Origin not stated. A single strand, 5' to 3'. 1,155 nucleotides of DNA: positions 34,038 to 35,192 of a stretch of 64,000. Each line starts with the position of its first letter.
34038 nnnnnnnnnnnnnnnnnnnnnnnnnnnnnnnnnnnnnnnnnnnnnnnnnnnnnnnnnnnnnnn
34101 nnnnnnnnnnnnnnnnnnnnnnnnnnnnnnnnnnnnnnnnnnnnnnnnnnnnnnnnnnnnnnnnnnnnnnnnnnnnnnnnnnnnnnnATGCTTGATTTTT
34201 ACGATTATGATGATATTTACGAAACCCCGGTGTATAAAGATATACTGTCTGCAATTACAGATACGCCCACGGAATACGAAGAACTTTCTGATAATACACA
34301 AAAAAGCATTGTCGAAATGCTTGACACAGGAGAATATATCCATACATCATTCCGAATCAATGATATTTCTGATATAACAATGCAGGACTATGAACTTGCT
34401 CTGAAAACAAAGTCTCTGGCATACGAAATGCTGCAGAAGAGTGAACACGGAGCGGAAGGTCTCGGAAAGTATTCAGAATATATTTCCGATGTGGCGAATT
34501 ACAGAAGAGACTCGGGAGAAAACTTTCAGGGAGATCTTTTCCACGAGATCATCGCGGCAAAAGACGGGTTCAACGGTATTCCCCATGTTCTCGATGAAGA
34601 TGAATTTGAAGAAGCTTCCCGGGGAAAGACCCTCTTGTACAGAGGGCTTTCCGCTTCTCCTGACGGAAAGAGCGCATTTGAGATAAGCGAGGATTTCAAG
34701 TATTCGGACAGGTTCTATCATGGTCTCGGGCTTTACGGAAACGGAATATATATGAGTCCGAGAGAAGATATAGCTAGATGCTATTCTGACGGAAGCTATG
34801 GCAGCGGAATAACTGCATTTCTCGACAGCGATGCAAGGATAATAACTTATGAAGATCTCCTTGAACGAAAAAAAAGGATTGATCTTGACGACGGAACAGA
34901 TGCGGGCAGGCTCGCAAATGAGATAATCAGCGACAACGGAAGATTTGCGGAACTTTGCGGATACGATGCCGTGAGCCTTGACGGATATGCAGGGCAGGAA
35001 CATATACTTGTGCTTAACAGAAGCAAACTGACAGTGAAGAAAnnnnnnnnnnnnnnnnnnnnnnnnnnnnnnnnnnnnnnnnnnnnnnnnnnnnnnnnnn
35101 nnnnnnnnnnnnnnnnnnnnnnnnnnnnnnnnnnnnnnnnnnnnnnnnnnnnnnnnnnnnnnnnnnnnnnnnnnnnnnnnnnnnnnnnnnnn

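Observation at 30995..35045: Three-gene operon: membrane protein, HerA/FtsK-like ATPase and ART-like protein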

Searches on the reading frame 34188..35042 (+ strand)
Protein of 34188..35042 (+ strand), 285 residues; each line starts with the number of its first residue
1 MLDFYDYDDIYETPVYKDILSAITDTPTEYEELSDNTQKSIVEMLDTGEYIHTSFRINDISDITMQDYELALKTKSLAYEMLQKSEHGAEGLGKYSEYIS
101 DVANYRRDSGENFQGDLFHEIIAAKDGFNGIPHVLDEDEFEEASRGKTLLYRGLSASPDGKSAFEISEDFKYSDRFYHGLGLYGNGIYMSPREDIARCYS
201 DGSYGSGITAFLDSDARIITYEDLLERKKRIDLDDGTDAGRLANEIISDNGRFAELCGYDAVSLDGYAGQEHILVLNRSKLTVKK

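Call 3: search_protein_families(library=pfam, proteins=[window:34188-35042:+], max_evalue=0.1)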
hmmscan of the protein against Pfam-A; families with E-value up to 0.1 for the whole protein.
window:34188-35042:+ (285 aa): 1 family
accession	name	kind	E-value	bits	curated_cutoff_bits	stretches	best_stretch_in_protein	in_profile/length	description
PF18760.7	ART-PolyVal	-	0.002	19.4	31.2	1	179-276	29-125/140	ADP-Ribosyltransferase in polyvalent proteins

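Call 4: search_protein_families(library=padloc, proteins=[window:34188-35042:+], max_evalue=0.1)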
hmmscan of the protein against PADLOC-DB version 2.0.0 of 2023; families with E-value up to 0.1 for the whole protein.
window:34188-35042:+ (285 aa): 1 family
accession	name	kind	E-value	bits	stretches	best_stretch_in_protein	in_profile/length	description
PDLC00129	GajB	-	0.018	11.6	1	15-84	98-166/594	UrvD helicase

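Call 5: search_protein_families(library=ncbifam, proteins=[window:34188-35042:+], max_evalue=0.1)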
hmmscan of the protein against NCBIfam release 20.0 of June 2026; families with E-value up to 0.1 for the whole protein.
window:34188-35042:+ (285 aa): 0 families

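Call 8: find_homologous_proteins(query=window:34188-35042:+)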
Query window:34188-35042:+ (285 aa): 2 proteins with E <= 0.001 among 842 candidates.
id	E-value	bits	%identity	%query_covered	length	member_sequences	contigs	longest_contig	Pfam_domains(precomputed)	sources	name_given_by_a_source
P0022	2.7e-184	629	100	100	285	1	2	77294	-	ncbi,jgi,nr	ncbi:MAG: hypothetical protein E7218_01760 [Anaerofustis stercorihominis]|nr:hypothetical protein [A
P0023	1.6e-114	400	66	100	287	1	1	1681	-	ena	-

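Call 20: search_solved_structures(query=window:34188-35042:+, max_evalue=10)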
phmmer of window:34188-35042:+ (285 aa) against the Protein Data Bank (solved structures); distinct sequences matched with E-value up to 10: 1.
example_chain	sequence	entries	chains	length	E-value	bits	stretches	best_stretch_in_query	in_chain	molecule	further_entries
7mqq_A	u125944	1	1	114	1.2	11.9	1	133-221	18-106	Stem rust effector protein AvrSr50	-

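Call 21: search_protein_families(library=phrogs, proteins=[window:34188-35042:+], max_evalue=0.1)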
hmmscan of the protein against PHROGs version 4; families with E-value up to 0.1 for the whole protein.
window:34188-35042:+ (285 aa): 1 family
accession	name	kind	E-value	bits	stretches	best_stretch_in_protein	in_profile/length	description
phrog_27462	-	unknown function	0.098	13.7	0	19-72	30-84/164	-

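Call 23: search_protein_representatives(protein=window:34188-35042:+)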
Query: 285 residues. Proteins with E-value up to 0.001 (for the whole library): 908; up to 1e-10: 142; up to 1e-30: 3. The best 150 are listed.
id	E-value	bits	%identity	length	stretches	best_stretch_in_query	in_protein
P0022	8.5e-185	629.2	100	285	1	1-285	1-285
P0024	1.6e-43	165.8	34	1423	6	100-247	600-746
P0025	1.1e-35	140.1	33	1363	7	110-224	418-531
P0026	3.2e-27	112.3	34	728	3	113-283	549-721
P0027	1.8e-25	106.6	35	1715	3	120-282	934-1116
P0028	2.9e-24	102.6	34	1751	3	97-273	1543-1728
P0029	1.7e-23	100.1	36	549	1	124-284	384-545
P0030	1.9e-23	99.9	35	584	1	94-284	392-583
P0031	6.5e-23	98.2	36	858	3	119-227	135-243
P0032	8.8e-23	97.8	38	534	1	114-284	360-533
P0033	8.9e-23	97.7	36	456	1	107-284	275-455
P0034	9.9e-22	94.3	35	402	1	107-284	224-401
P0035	1.0e-21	94.3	35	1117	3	114-283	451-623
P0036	1.4e-21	93.9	37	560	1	108-285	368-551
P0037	2.3e-21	93.1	38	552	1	120-285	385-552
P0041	2.0e-20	90.0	34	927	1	115-284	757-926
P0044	2.4e-19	86.5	37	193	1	114-284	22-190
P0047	1.2e-18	84.2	39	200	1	115-285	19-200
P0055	1.6e-17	80.5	36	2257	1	108-265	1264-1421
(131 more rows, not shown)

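Call 24: search_protein_families(library=pfam, proteins=[P0026, P0029, P0030, P0032, P0041, P0044, P0047, P0035, P0027, P0055], max_evalue=0.001)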
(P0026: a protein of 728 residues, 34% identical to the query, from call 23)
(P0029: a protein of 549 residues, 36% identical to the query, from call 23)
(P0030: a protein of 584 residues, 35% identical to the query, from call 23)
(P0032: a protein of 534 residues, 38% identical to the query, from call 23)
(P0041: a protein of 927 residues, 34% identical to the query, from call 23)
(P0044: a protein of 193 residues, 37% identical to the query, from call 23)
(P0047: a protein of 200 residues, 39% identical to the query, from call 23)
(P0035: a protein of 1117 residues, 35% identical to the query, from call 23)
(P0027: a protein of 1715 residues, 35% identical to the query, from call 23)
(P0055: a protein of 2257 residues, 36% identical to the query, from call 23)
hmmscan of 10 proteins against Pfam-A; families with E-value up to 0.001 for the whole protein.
P0026 (728 aa): 1 family
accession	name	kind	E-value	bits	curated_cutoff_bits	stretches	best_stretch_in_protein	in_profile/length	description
PF24878.1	YkcB_C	-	0.0002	21.7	27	0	76-101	38-63/85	Putative mannosyltransferase YkcB-like, C-terminal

P0029 (549 aa): 1 family
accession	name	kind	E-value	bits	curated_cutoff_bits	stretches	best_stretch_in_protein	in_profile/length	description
PF04233.19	Phage_Mu_F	-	1.3e-21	77.9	29.6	1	172-295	1-112/112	Phage Mu protein F like protein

P0030 (584 aa): 2 families
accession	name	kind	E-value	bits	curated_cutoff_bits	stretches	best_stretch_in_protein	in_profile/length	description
PF06152.16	Phage_min_cap2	-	4.4e-90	302.7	26.3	1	2-348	1-365/366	Phage minor capsid protein 2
PF18760.7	ART-PolyVal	-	0.00028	22.1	31.2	1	463-573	17-123/140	ADP-Ribosyltransferase in polyvalent proteins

P0032 (534 aa): 1 family
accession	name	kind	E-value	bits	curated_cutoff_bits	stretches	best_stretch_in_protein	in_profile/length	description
PF04233.19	Phage_Mu_F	-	2.4e-09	38.3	29.6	1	137-279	2-110/112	Phage Mu protein F like protein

P0041 (927 aa): 1 family
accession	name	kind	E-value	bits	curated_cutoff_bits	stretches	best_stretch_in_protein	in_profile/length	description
PF04233.19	Phage_Mu_F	-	2.4e-16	60.9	29.6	1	200-305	2-111/112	Phage Mu protein F like protein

P0044 (193 aa): 0 families

P0047 (200 aa): 0 families

P0035 (1117 aa): 1 family
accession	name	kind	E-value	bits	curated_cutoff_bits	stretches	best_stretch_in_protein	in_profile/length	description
PF00644.27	PARP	-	6.5e-05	23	26.7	0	288-330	51-91/199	Poly(ADP-ribose) polymerase catalytic domain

P0027 (1715 aa): 3 families
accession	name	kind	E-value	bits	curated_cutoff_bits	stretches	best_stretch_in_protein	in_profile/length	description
PF06414.18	Zeta_toxin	-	4e-53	180.3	22.3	2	1508-1683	10-187/199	Zeta toxin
PF13671.12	AAA_33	-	9e-15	55.7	27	2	1224-1361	3-133/143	AAA domain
PF04233.19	Phage_Mu_F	-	1.7e-06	29.2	29.6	1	162-237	45-111/112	Phage Mu protein F like protein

P0055 (2257 aa): 2 families
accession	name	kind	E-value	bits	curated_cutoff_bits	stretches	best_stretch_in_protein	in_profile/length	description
PF04860.17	Phage_portal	-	2.2e-28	99.8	39.1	1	111-392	40-304/321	Phage portal protein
PF03496.20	ADPrib_exo_Tox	-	1e-08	35.2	23.4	1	2114-2238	58-173/196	ADP-ribosyltransferase exoenzyme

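Call 25: predict_structure(alignment_id=A1)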
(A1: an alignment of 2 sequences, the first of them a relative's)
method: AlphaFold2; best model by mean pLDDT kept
length: 285 residues; sequences in the alignment: 2
mean_pLDDT: 29.9   pTM: 0.22
mean pLDDT of the five models: 29.9, 29.9, 29.7, 28.7, 28.1
residues with pLDDT >= 90: 0; 70-90: 0; 50-70: 0; < 50: 285
segments of 3 or more residues with pLDDT < 50: 1-285
pLDDT, mean of each block of 10 residues (from residue 1): 29 33 27 29 33 25 29 35 33 32 28 25 24 35 36 28 32 34 26 24 28 29 34 39 37 30 25 22 20
secondary structure, 60 per line:
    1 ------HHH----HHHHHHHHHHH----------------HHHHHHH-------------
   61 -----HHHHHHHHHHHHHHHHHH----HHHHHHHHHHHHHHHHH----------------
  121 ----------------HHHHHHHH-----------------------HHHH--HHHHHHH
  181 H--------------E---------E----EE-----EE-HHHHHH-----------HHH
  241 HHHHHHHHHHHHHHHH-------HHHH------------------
elements in order: H14-24 H41-47 H66-83 H88-104 H137-144 H168-171 H174-181 H221-226 H238-256 H264-267

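Call 40: search_protein_families(library=pfam, alignment_id=A4, max_evalue=0.001)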
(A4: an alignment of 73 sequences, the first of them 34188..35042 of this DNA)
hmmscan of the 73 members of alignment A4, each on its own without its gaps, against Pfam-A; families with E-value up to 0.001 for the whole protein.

A. member 1, window:34188-35042:+ (285 aa): 0 families

B. families by the number of members that match (of 73 scanned): 15 families
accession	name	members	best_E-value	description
PF14411.12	LHH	3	8.2e-26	A nuclease of the HNH/ENDO VII superfamily with conserved LHH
PF08353.15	MurT_C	3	7.4e-18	MurT ligase C-terminal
PF08245.18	Mur_ligase_M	3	6.5e-10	Mur ligase middle domain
PF15604.11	Ntox15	2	5e-32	Novel toxin 15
PF12639.13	Colicin-DNase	2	1.3e-26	DNase/tRNase domain of colicin-like bacteriocin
PF14414.12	WHH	2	7.2e-16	A nuclease of the HNH/ENDO VII superfamily with conserved WHH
PF00800.23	PDT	1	2.2e-54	Prephenate dehydratase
PF13930.12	Endonuclea_NS_2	1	2.3e-33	DNA/RNA non-specific endonuclease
PF06414.18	Zeta_toxin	1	1.8e-15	Zeta toxin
PF02368.24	Big_2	1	4.3e-11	Bacterial Ig-like domain (group 2)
PF13671.12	AAA_33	1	1.2e-09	AAA domain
PF14528.11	LAGLIDADG_3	1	4.6e-05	LAGLIDADG-like domain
PF00691.25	OmpA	1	0.00023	OmpA family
PF21461.3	HL_N-beta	1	0.00025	Hyaluronate lyase, N-terminal beta-sheet domain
PF15388.11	FAM117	1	0.00069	Protein Family FAM117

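Call 53: find_encoding_contigs(protein=P0023, flank=5000, max_places=3)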
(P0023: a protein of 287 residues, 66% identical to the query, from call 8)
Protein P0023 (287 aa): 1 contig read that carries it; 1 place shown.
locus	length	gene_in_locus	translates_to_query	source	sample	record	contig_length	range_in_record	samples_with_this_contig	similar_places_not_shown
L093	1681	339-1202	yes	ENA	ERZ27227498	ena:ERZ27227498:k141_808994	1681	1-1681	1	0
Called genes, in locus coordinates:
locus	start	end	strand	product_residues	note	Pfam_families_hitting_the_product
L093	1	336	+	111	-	?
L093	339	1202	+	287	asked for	-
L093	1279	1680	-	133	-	?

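Call 57: find_related_loci(query=A1, collection=metagenome_contigs, flank=8000)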
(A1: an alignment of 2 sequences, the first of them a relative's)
Query A1 (285 aa) in metagenome_contigs; peptide patterns used: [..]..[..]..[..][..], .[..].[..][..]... (x = any residue, [..] = any of these).
600 stretches matched a pattern, but none encodes a relative of the query by tblastn (E <= 1e-3).

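Call 70: predict_structure(alignment_id=A7)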
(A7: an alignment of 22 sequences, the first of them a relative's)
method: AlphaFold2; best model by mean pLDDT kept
length: 285 residues; sequences in the alignment: 22
mean_pLDDT: 75.9   pTM: 0.72
mean pLDDT of the five models: 75.9, 75.9, 74.8, 74.6, 72.9
residues with pLDDT >= 90: 118; 70-90: 75; 50-70: 25; < 50: 67
segments of 3 or more residues with pLDDT < 50: 1-38, 52-56, 88-111
pLDDT, mean of each block of 10 residues (from residue 1): 33 42 39 46 56 56 87 90 64 40 39 71 90 98 97 87 90 84 92 88 72 98 95 89 93 97 89 95 97
secondary structure, 60 per line:
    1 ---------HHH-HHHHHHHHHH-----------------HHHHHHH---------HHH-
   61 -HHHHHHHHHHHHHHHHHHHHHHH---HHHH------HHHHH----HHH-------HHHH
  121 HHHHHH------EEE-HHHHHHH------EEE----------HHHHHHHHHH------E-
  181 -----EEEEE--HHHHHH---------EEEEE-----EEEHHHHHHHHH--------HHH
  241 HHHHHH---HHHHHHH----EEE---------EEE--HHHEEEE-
elements in order: H14-23 H41-47 H62-84 H88-91 H98-102 H117-126 E133-135 H137-143 E150-152 H163-172 E186-190 H193-198 E208-212 E218-220 H221-229 H238-246 H250-256 E261-263 E273-275 E281-284

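Call 74: fold_search(model_id=the predicted structure, library=pdb)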
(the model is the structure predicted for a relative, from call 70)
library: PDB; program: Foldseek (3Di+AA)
matches with E <= 10: 41; with E <= 0.001: 0
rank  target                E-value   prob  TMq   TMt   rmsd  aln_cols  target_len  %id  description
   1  4x52_C                8.5e-02  0.82  0.24  0.37   8.1       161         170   11  Human PARP13 (ZC3HAV1), C-Terminal PARP Domain (H810N; N830Y variant) (released 2015-02-11)
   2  4x52_A                1.2e-01  0.75  0.24  0.37   8.1       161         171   11  Human PARP13 (ZC3HAV1), C-Terminal PARP Domain (H810N; N830Y variant) (released 2015-02-11)
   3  2x5y                  1.5e-01  0.75  0.25  0.39   7.6       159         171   10  Human ZC3HAV1 (ARTD13), C-terminal domain (released 2010-03-02)
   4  2pqf_C                4.6e-01  0.30  0.23  0.33   9.2       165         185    9  Human Poly(ADP-Ribose) Polymerase 12, Catalytic fragment in complex with an inhibitor 3-Aminobenzoic acid (released 2007-05-15)
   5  4zzx_A                4.6e-01  0.11  0.21  0.18  18.4       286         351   10  Structure of PARP2 catalytic domain bound to an isoindolinone inhibitor (released 2015-08-12)
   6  3kjd_B                6.1e-01  0.10  0.19  0.16  16.6       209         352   11  Human poly(ADP-ribose) polymerase 2, catalytic fragment in complex with an inhibitor ABT-888 (released 2009-11-17)
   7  2pqf_A                7.4e-01  0.15  0.21  0.30  11.1       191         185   10  Human Poly(ADP-Ribose) Polymerase 12, Catalytic fragment in complex with an inhibitor 3-Aminobenzoic acid (released 2007-05-15)
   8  8xpx_A                8.3e-01  0.18  0.23  0.34  11.2       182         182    9  The Crystal Structure of PARP12 from Biortus. (released 2024-03-06)
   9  5xsu_C                8.3e-01  0.09  0.25  0.22  17.8       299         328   11  novel orally efficacious inhibitors complexed with PARP1 (released 2018-04-25)
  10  7kk5_B                8.8e-01  0.08  0.24  0.20  17.6       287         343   11  Structure of the catalytic domain of PARP1 in complex with niraparib (released 2021-01-06)
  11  4hhy_B                8.8e-01  0.06  0.17  0.15  16.3       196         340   10  Crystal structure of PARP catalytic domain in complex with novel inhibitors (released 2013-03-27)
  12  4zzx_B                9.4e-01  0.08  0.21  0.17  20.0       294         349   10  Structure of PARP2 catalytic domain bound to an isoindolinone inhibitor (released 2015-08-12)
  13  7kk5_A                9.9e-01  0.05  0.17  0.15  17.1       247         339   11  Structure of the catalytic domain of PARP1 in complex with niraparib (released 2021-01-06)
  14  4r6e_A                1.1e+00  0.08  0.24  0.20  17.5       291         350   11  Human artd1 (parp1) - catalytic domain in complex with inhibitor niraparib (released 2015-09-09)
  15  4pjt_D                1.2e+00  0.06  0.17  0.15  16.6       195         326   12  Structure of PARP1 catalytic domain bound to inhibitor BMN 673 (released 2014-09-24)
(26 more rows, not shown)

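Call 75: fold_search(model_id=the predicted structure, library=viral)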
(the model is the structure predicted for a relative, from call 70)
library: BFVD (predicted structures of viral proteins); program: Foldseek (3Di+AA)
matches with E <= 10: 84; with E <= 0.001: 10
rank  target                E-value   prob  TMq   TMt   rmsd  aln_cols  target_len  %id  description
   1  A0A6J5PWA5            6.1e-10  1.00  0.46  0.21   4.6       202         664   26  Uncharacterized protein [uncultured Caudovirales phage]
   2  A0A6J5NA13            9.3e-10  1.00  0.47  0.41  16.3       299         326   17  Uncharacterized protein [uncultured Caudovirales phage]
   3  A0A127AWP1            1.5e-09  1.00  0.44  0.18  10.8       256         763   18  Uncharacterized protein [Bacillus phage SP-15]
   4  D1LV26                1.8e-09  1.00  0.40  0.21  18.1       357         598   18  (no name in the UniProt tables at hand)
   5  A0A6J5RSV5            2.0e-09  1.00  0.45  0.34  15.3       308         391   16  Uncharacterized protein (Fragment) [uncultured Caudovirales phage]
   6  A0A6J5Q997            9.7e-09  1.00  0.47  0.14  15.3       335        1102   16  Uncharacterized protein [uncultured Caudovirales phage]
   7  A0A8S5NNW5            1.1e-08  1.00  0.49  0.53   6.8       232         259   17  Uncharacterized protein [Siphoviridae sp. ctGMq5]
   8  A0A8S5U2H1            4.4e-08  1.00  0.46  0.58   5.9       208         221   18  Uncharacterized protein [Siphoviridae sp. ctqzz19]
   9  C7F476                5.5e-08  1.00  0.39  0.09  24.8       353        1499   16  (no name in the UniProt tables at hand)
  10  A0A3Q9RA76            4.6e-05  1.00  0.39  0.30  11.6       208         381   17  Capsid maturation protease and MuF-like fusion protein [Microbacterium phage Schubert]
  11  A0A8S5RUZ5            1.2e-03  1.00  0.49  0.18   6.7       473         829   10  (no name in the UniProt tables at hand)
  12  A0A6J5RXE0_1          1.8e-03  0.97  0.32  0.08  19.3       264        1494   12  Uncharacterized protein [uncultured Caudovirales phage]
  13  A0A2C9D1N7            9.1e-03  0.96  0.27  0.36   9.4       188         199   17  ART-PolyVal-like domain-containing protein [Yersinia phage fHe-Yen9-03]
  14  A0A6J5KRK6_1          3.6e-02  0.25  0.24  0.07  25.5       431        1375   12  Large polyvalent protein associated domain-containing protein [uncultured Caudovirales phage]
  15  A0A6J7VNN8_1          4.3e-02  0.57  0.26  0.07  20.4       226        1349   15  Uncharacterized protein [uncultured Caudovirales phage]
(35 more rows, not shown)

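Call 78: search_dna_similar(query=window:34188-35042:+, collection=phages, mode=protein, max_rows=25)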
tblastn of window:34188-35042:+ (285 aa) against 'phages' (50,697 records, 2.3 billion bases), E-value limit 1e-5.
No match.
